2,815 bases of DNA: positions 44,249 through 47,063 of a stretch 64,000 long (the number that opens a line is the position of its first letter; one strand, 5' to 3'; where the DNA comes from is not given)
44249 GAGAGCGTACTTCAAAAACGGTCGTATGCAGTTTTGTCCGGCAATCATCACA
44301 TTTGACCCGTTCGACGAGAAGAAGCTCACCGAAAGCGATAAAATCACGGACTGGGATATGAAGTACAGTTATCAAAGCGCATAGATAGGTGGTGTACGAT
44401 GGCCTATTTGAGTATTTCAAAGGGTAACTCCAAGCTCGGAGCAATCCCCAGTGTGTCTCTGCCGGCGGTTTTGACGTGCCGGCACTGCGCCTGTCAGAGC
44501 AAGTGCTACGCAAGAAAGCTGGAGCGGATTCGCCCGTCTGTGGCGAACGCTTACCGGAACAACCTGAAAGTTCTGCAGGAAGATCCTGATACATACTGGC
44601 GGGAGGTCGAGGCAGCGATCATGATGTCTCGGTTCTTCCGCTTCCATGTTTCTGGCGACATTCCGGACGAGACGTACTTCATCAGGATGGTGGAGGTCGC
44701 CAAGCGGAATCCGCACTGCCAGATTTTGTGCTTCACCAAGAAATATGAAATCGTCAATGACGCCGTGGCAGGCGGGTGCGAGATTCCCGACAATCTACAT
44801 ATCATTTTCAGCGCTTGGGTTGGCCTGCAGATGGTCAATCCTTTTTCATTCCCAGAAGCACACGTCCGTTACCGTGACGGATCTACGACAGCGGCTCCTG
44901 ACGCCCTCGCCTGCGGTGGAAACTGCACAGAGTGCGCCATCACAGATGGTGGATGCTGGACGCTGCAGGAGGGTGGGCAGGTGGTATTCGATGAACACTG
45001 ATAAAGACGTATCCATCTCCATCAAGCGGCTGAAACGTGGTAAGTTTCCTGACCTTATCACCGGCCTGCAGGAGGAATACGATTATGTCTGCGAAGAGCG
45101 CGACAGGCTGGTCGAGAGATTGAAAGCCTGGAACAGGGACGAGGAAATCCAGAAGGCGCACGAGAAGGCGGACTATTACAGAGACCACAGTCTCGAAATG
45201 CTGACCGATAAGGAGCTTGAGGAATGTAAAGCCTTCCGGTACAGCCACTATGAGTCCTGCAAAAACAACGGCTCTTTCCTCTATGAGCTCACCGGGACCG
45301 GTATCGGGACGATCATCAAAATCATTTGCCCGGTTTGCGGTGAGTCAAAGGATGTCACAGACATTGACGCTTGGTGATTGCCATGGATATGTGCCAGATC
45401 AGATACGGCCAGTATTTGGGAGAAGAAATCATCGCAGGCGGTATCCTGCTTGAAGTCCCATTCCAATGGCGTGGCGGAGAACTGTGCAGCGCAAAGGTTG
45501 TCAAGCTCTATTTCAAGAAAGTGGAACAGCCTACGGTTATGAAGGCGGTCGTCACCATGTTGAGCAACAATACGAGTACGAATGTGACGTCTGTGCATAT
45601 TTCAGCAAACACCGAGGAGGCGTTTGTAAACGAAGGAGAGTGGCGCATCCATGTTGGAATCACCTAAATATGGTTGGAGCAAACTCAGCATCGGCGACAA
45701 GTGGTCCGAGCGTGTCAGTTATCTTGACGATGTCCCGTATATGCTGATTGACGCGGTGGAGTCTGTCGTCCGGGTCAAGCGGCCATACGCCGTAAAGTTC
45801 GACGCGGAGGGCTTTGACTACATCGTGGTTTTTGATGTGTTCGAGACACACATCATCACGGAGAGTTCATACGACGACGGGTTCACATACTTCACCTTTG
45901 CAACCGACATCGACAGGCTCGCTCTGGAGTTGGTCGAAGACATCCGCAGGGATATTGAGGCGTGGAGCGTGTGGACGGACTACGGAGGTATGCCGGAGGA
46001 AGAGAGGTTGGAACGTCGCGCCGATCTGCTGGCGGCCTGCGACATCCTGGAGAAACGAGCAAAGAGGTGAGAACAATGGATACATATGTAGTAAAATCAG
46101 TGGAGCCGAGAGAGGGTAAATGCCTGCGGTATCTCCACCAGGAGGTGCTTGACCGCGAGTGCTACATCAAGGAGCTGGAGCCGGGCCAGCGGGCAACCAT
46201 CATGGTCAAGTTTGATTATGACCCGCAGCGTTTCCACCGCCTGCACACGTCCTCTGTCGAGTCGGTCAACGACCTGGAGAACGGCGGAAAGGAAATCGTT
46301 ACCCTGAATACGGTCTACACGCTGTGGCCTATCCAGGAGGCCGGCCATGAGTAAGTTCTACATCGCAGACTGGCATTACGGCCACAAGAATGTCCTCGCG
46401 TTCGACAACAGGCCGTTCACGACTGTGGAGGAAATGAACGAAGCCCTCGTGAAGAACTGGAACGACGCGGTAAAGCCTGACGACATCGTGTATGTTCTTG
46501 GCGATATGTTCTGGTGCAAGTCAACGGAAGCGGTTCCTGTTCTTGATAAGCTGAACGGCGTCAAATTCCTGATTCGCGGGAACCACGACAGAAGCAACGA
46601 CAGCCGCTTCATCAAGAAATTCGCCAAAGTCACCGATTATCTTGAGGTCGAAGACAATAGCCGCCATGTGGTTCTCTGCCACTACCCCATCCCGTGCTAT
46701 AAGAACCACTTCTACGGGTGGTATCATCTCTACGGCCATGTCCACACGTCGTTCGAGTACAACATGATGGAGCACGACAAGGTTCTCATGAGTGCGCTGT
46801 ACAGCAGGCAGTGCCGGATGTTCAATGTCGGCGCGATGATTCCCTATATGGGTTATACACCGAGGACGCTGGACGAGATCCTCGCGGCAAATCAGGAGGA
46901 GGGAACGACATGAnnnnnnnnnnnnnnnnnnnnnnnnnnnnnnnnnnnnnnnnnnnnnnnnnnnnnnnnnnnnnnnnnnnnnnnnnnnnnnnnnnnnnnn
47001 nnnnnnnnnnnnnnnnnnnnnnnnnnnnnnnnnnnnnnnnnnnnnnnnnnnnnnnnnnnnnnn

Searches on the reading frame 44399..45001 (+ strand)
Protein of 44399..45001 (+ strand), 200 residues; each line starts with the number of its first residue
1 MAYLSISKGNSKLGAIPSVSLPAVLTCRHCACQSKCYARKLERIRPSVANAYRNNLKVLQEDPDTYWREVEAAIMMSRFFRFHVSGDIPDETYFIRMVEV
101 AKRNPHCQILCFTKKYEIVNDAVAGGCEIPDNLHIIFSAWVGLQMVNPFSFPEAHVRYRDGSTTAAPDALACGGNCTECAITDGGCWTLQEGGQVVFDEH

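Call 4: search_protein_families(library=pfam, proteins=[window:44399-45001:+], max_evalue=0.01)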
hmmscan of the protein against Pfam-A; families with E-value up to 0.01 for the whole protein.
window:44399-45001:+ (200 aa): 1 family
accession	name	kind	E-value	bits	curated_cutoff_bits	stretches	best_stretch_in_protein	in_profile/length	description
PF17338.8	GP88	-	1.4e-24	87.6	24.4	1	13-139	20-160/230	Gene product 88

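Call 5: search_protein_families(library=phrogs, proteins=[window:44399-45001:+], max_evalue=0.001)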
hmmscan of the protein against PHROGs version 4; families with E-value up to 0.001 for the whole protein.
window:44399-45001:+ (200 aa): 1 family
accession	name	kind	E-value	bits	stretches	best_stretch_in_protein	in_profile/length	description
phrog_1392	-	unknown function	5.9e-12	46.5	1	26-122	81-190/296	-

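Call 6: search_protein_families(library=ncbifam, proteins=[window:44399-45001:+], max_evalue=0.01)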
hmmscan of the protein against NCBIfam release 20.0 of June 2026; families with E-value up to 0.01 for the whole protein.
window:44399-45001:+ (200 aa): 0 families

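Call 64: search_protein_families(library=padloc, proteins=[window:44399-45001:+], max_evalue=0.01)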
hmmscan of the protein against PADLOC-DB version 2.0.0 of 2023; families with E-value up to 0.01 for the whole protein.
window:44399-45001:+ (200 aa): 0 families

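Call 76: search_solved_structures(query=window:44399-45001:+, max_evalue=1, show_alignments=1)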
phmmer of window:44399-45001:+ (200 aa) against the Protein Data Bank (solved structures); distinct sequences matched with E-value up to 1: 3.
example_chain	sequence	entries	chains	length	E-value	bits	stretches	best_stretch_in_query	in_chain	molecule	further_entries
1wky_A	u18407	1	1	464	0.24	14.5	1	152-190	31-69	endo-beta-1,4-Mannanase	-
2whj_A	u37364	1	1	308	0.45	13.7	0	153-189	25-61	BETA-MANNANASE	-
3jug_A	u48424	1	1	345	0.53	13.4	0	153-189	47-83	Beta-mannanase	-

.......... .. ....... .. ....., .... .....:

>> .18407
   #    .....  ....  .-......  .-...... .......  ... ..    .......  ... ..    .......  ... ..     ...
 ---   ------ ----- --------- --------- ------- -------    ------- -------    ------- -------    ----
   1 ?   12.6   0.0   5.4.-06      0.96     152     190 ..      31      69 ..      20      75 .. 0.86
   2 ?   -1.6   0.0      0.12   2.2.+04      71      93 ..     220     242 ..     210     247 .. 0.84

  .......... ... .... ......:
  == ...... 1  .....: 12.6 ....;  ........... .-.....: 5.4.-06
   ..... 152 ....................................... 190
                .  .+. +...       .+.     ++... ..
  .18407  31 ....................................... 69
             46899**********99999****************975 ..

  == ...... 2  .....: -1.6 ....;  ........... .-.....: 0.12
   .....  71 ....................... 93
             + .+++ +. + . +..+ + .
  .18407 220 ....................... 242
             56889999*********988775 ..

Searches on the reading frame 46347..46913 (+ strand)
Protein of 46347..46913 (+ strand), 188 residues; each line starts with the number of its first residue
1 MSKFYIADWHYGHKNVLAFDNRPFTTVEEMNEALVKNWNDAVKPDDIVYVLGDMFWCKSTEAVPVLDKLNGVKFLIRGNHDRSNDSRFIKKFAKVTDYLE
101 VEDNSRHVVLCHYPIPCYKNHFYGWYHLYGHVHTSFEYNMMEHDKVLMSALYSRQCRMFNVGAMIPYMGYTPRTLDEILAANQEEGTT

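Call 4: search_protein_families(library=pfam, proteins=[window:46347-46913:+], max_evalue=0.01)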
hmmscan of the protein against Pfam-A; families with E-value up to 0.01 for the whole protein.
window:46347-46913:+ (188 aa): 3 families
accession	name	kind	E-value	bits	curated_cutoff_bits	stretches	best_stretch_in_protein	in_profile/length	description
PF00149.33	Metallophos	-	1.6e-06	29.1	21.5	1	6-136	6-128/191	Calcineurin-like phosphoesterase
PF12850.12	Metallophos_2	-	1.2e-05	25.8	27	1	31-168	12-139/154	Calcineurin-like phosphoesterase superfamily domain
PF07910.19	Peptidase_C78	-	0.0066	16.5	29.1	1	24-105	53-130/200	Peptidase family C78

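Call 5: search_protein_families(library=phrogs, proteins=[window:46347-46913:+], max_evalue=0.001)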
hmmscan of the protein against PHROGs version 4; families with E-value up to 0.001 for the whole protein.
window:46347-46913:+ (188 aa): 1 family
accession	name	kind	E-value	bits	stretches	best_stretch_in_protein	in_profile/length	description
phrog_547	-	other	1.4e-45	156.3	1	1-184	29-201/245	phosphoesterase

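Call 6: search_protein_families(library=ncbifam, proteins=[window:46347-46913:+], max_evalue=0.01)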
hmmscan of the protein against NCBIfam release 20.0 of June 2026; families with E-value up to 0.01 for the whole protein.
window:46347-46913:+ (188 aa): 1 family
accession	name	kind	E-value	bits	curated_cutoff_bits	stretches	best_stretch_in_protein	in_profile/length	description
TIGR04123.1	P_estr_lig_assc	hypoth_equivalog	1.1e-06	28.2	150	1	5-152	25-169/207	ligase-associated DNA damage response endonuclease PdeM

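Call 49: search_solved_structures(query=window:46347-46913:+, max_evalue=1, show_alignments=2)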
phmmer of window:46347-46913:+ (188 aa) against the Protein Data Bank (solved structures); distinct sequences matched with E-value up to 1: 4.
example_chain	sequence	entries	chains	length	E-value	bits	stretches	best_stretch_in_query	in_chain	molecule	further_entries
1xm7_A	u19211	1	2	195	1.5e-10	44.5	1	4-115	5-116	hypothetical protein aq_1665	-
4cta_A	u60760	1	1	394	0.36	13.9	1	32-85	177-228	CINA-LIKE PROTEIN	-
1bhg_A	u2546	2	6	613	0.41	13.7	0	117-133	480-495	BETA-GLUCURONIDASE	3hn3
5hxa_A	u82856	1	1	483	0.96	12.5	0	9-50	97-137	Alpha,alpha-trehalose-phosphate synthase (UDP-forming)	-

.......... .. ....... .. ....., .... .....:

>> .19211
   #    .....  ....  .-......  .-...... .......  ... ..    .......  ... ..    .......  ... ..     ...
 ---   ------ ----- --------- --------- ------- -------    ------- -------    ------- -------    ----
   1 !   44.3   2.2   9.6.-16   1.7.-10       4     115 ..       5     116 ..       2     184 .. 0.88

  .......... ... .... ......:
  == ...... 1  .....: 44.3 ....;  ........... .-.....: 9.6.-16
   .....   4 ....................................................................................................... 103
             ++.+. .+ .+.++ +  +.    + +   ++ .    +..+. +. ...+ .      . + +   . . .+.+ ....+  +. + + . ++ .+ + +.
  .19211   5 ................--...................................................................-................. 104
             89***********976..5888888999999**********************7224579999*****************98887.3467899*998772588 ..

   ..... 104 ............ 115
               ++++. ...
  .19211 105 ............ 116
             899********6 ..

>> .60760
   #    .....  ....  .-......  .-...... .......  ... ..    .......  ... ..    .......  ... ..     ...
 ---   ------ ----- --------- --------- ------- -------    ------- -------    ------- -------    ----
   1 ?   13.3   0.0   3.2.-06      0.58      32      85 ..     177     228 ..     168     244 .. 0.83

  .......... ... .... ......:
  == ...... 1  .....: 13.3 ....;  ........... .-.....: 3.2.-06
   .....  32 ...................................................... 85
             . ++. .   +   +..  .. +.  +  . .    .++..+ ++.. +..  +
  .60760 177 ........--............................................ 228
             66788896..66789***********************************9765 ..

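Call 64: search_protein_families(library=padloc, proteins=[window:46347-46913:+], max_evalue=0.01)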
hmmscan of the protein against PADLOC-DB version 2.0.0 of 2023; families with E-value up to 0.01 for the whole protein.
window:46347-46913:+ (188 aa): 0 families

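Call 68: find_related_loci(query=window:46347-46913:+, collection=viral_contigs, flank=6000)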
Query window:46347-46913:+ (188 aa) in viral_contigs; peptide patterns used: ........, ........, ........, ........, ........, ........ (x = any residue, [..] = any of these).
62 stretches matched a pattern; 57 encode a relative of the query (tblastn E <= 1e-3); 57 distinct loci.
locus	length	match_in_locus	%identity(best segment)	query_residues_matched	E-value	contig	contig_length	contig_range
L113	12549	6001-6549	76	3-185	2e-100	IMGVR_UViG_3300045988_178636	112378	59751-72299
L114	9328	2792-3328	74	3-181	7e-96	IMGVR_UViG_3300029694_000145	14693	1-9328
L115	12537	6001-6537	74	3-181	7e-96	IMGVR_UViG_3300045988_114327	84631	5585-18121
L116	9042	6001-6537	74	3-181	7e-96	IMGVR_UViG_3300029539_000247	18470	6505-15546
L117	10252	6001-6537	74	3-181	7e-96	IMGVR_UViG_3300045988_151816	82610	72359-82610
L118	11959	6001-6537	74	3-181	7e-96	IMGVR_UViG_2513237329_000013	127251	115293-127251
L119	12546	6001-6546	73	3-184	4e-94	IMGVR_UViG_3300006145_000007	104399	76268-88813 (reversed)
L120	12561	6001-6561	69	2-188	7e-94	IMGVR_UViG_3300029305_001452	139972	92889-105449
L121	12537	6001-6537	70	3-181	3e-92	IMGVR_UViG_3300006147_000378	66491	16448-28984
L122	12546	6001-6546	70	2-183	3e-92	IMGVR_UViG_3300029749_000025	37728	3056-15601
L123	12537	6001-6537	70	3-181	3e-92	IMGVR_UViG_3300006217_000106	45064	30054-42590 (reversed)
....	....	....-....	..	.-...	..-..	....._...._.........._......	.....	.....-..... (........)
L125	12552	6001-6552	69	2-185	2e-92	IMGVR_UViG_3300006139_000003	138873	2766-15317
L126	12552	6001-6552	69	2-185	2e-92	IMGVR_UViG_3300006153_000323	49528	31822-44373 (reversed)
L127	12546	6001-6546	70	2-183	3e-92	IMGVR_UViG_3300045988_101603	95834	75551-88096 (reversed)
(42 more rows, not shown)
